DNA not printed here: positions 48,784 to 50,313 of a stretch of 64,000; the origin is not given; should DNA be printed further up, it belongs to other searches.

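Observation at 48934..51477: Two tandem tyrosine recombinases flanked by a bidirectional terminator, plus a third small recombinase at 15265-15858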

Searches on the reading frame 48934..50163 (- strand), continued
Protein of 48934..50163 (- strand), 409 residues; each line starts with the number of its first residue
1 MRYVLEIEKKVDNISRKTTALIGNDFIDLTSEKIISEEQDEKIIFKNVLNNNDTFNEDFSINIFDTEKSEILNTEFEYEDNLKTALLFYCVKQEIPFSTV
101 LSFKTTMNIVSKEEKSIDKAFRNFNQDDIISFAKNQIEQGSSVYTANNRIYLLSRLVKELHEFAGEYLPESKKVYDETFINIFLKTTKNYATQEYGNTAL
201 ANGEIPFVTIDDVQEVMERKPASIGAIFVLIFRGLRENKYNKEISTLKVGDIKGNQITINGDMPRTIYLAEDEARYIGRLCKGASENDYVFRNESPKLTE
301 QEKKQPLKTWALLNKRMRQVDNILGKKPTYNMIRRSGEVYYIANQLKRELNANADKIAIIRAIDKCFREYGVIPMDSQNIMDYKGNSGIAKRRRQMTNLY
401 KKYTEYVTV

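Call 50: fold_search(model_id=the predicted structure, library=pdb)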
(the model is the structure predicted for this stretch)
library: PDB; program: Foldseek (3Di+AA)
matches with E <= 10: 183; with E <= 0.001: 45
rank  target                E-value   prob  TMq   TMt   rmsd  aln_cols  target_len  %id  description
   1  9rd5_H                9.4e-07  1.00  0.39  0.47   9.0       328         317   14  Phi3T SroF bound to DNA (released 2026-01-14)
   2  9rgl_G                3.8e-06  1.00  0.34  0.44  12.1       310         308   14  Crystal structure of the SroF-Sar complex, repressor and antirepressor of phage phi3T. (released 2026-01-14)
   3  5hxy_B                3.9e-06  1.00  0.31  0.44  12.0       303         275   15  Crystal structure of XerA recombinase (released 2017-02-01)
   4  4a8e                  8.5e-06  1.00  0.28  0.41  14.0       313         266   13  The structure of a dimeric Xer recombinase from archaea (released 2012-12-05)
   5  8a0a_A                9.8e-06  1.00  0.32  0.40  16.1       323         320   13  Bacillus subtilis SPbeta prophage master regulator MrpR (released 2023-06-14)
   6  8bj6_C                1.5e-05  1.00  0.33  0.41  15.4       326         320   13  Crystal structure of YopR (released 2023-11-15)
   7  5hxy_D                2.1e-05  1.00  0.29  0.42  12.7       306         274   15  Crystal structure of XerA recombinase (released 2017-02-01)
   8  8bpz                  2.2e-05  1.00  0.33  0.41  15.1       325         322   14  Crystal structure of YopR (released 2023-11-29)
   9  5hxy_C                2.6e-05  1.00  0.31  0.44  12.4       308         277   14  Crystal structure of XerA recombinase (released 2017-02-01)
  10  5hxy_F                2.6e-05  1.00  0.30  0.43  11.8       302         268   14  Crystal structure of XerA recombinase (released 2017-02-01)
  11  8bj6_A                2.8e-05  1.00  0.33  0.42  15.3       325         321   14  Crystal structure of YopR (released 2023-11-15)
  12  9rgl_A                3.9e-05  1.00  0.33  0.45  12.4       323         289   13  Crystal structure of the SroF-Sar complex, repressor and antirepressor of phage phi3T. (released 2026-01-14)
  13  4crx_A                4.8e-05  1.00  0.31  0.36  10.3       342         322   14  ASYMMETRIC DNA-BENDING IN THE CRE-LOXP SITE-SPECIFIC RECOMBINATION SYNAPSE (released 1999-06-14)
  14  1f44_A                6.1e-05  1.00  0.28  0.32  10.1       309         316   15  CRYSTAL STRUCTURE OF TRIMERIC CRE RECOMBINASE-LOX COMPLEX (released 2001-10-12)
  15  1drg_A                7.3e-05  1.00  0.29  0.34  10.4       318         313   15  CRYSTAL STRUCTURE OF TRIMERIC CRE RECOMBINASE-LOX COMPLEX (released 2001-10-19)
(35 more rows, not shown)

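Call 79: search_dna_similar(query=window:48934-50163:-, collection=plasmids, mode=protein, max_rows=40, max_evalue=0.001)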
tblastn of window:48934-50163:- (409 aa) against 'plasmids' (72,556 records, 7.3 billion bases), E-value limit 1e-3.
Records with a match: 6; places in all: 6; records where one place covers at least 80% of the query: 5.
Best place of each record, by identity: 95-99% 3; 60-80% 2; <60% 1.
By first word of the organism name: Limosilactobacillus 6.
By predicted mobility (MOB-suite, as given by PLSDB): non-mobilizable 6.
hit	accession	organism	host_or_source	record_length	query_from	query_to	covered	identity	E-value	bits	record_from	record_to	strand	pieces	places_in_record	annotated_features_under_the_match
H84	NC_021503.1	Limosilactobacillus reuteri I5007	pigs,healthy weaning piglets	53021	1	409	100%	96.3%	0e+0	773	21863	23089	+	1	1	hypothetical protein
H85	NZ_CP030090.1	Limosilactobacillus reuteri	pig,cell culture,fresh intestinal feces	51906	1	409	100%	96.3%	0e+0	771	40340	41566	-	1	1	hypothetical protein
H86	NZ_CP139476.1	Limosilactobacillus reuteri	mixed culture,traditional air-dried ...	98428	1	409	100%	96.1%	0e+0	769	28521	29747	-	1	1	hypothetical protein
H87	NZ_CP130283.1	Limosilactobacillus reuteri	Homo sapiens,feces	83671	1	409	100%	74.0%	0e+0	610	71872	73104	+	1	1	hypothetical protein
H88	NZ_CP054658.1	Limosilactobacillus reuteri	Sus scrofa domesticus,single organism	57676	1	409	100%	74.0%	0e+0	609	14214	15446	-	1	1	hypothetical protein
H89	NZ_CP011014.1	Limosilactobacillus mucosae LM1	Sus scrofa domesticus,small intestine ...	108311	51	342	71%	24.7%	3e-6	57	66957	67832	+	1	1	hypothetical protein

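Call 82: find_encoding_contigs(protein=P0008, flank=3000, max_places=10)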
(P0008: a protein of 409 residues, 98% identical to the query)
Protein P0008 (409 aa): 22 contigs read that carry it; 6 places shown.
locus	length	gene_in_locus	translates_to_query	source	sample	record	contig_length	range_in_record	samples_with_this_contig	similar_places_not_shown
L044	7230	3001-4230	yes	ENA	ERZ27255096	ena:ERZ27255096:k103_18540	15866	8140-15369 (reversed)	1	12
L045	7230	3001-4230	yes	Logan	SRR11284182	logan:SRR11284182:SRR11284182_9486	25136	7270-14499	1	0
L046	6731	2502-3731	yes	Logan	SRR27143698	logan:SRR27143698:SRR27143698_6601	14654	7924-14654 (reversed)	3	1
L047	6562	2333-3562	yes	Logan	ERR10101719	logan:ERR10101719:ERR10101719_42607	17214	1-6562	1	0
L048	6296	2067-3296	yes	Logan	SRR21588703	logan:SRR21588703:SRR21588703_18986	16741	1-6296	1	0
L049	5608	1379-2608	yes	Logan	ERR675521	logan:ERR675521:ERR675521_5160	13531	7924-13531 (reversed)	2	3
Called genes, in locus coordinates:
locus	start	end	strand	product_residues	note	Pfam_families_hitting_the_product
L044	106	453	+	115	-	PF02452:PemK_toxin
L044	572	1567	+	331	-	PF09851:SHOCT (weak)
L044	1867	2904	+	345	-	PF13495:Phage_int_SAM_4 (faint), PF00589:Phage_integrase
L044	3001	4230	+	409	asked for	-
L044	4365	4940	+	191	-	-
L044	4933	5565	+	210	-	-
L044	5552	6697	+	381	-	-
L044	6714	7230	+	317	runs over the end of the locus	PF13479:AAA_24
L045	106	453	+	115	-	PF02452:PemK_toxin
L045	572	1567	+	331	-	PF09851:SHOCT (weak)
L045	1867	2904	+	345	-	PF13495:Phage_int_SAM_4 (faint), PF00589:Phage_integrase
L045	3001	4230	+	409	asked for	-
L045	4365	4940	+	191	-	-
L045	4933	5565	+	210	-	-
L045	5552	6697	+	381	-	-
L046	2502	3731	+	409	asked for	-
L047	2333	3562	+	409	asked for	-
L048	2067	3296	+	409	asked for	-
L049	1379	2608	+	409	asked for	-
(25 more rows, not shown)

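Call 83: find_encoding_contigs(protein=P0001, flank=3000, max_places=10)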
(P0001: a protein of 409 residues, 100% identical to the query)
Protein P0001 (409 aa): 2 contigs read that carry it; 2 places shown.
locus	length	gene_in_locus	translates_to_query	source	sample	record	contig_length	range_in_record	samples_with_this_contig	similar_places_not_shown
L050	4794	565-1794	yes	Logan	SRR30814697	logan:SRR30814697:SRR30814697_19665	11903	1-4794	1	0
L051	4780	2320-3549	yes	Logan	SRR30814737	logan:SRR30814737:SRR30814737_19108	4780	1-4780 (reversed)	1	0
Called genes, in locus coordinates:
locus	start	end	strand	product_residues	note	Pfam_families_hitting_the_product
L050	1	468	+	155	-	?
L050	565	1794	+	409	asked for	-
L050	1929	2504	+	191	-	-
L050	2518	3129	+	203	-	-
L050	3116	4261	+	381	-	-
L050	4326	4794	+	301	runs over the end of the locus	PF13479:AAA_24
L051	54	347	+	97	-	-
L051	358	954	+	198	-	PF27000:PH_gly_zipper (weak)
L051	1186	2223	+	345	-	PF13495:Phage_int_SAM_4 (faint), PF00589:Phage_integrase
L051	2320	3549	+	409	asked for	-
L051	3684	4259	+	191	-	-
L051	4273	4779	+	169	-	?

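Call 89: find_encoding_contigs(protein=P0122, flank=5000, max_places=4)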
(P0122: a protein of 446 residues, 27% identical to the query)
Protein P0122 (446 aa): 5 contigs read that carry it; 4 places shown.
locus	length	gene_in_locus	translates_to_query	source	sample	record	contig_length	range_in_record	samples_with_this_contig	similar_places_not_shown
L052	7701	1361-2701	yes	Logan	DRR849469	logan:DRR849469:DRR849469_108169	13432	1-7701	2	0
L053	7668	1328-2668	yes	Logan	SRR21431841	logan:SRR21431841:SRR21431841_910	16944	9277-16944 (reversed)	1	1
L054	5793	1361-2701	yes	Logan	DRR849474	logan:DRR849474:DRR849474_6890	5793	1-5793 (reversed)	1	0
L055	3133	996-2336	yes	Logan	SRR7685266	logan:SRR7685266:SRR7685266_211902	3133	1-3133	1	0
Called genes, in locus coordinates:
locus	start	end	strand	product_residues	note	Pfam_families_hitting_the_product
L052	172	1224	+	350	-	PF02899:Phage_int_SAM_1 (faint), PF13495:Phage_int_SAM_4 (faint), PF00589:Phage_integrase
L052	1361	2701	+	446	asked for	-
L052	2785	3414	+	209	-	-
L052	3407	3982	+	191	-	-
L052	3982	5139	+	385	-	-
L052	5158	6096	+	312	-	PF13479:AAA_24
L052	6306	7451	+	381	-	-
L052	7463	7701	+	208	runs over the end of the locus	PF26927:Phage_SPbeta_YorH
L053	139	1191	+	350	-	PF02899:Phage_int_SAM_1 (faint), PF13495:Phage_int_SAM_4 (faint), PF00589:Phage_integrase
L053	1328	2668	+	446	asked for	-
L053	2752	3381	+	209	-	-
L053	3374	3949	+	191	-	-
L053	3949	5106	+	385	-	-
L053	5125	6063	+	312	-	PF13479:AAA_24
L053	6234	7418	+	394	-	-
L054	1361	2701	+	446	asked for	-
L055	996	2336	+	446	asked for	-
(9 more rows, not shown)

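Call 90: find_encoding_contigs(protein=P0124, flank=5000, max_places=4)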
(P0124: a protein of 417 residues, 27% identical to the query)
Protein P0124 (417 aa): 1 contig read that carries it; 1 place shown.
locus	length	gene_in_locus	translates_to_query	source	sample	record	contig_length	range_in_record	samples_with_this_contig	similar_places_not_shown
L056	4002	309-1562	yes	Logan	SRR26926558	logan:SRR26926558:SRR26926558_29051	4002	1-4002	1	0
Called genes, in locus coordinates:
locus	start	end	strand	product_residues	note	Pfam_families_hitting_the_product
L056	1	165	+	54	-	?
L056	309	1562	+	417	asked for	-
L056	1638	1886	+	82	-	-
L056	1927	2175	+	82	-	PF12952:DUF3841 (weak)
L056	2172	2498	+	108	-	PF12952:DUF3841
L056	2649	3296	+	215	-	-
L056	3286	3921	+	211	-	-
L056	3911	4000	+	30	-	?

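Call 92: get_annotated_region(hit=H89, flank=5000)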
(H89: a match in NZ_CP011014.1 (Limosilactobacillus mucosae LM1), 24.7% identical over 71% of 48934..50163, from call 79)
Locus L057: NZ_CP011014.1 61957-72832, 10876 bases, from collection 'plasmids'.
description: Limosilactobacillus mucosae LM1 plasmid pLM1, complete sequence
organism: Limosilactobacillus mucosae LM1 (NCBI taxid 1130798)
taxonomy: Bacteria; Bacillota; Bacilli; Lactobacillales; Lactobacillaceae; Limosilactobacillus; Limosilactobacillus mucosae; Limosilactobacillus mucosae LM1
host: -; source: Sus scrofa domesticus,small intestine of sus scrofa domesticus; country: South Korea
typing (MOB-suite, as given by PLSDB): non-mobilizable; replicon rep_cluster_191
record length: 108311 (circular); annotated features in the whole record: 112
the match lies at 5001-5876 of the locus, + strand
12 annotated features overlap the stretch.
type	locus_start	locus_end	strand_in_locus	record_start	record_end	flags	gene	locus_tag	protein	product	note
CDS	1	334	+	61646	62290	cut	-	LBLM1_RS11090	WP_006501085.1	hypothetical protein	-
CDS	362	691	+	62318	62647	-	-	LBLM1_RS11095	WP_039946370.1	hypothetical protein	-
CDS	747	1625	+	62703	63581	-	-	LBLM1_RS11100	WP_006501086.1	hypothetical protein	-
CDS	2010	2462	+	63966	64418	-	-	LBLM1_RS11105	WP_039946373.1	hypothetical protein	-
CDS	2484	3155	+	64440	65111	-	-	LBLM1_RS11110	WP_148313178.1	hypothetical protein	-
CDS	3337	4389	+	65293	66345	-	-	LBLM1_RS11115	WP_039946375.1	site-specific integrase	GO:0015074 - DNA integration [Evidence IEA]; GO:0006310 - DNA recombination [Evidence IEA]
CDS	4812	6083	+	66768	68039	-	-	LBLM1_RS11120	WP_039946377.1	hypothetical protein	-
CDS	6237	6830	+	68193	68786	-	-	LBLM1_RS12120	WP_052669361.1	hypothetical protein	-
CDS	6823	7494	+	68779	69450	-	-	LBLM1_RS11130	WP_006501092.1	hypothetical protein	-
CDS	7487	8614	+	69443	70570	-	-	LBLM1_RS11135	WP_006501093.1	hypothetical protein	-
CDS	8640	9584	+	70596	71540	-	-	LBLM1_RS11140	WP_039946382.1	AAA family ATPase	-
CDS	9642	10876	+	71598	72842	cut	-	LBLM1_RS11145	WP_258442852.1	metallophosphoesterase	-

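Call 103: search_protein_families(library=ncbifam, proteins=[window:48934-50163:-], max_evalue=0.01)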
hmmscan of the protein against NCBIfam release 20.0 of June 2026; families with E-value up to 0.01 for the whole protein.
window:48934-50163:- (409 aa): 0 families
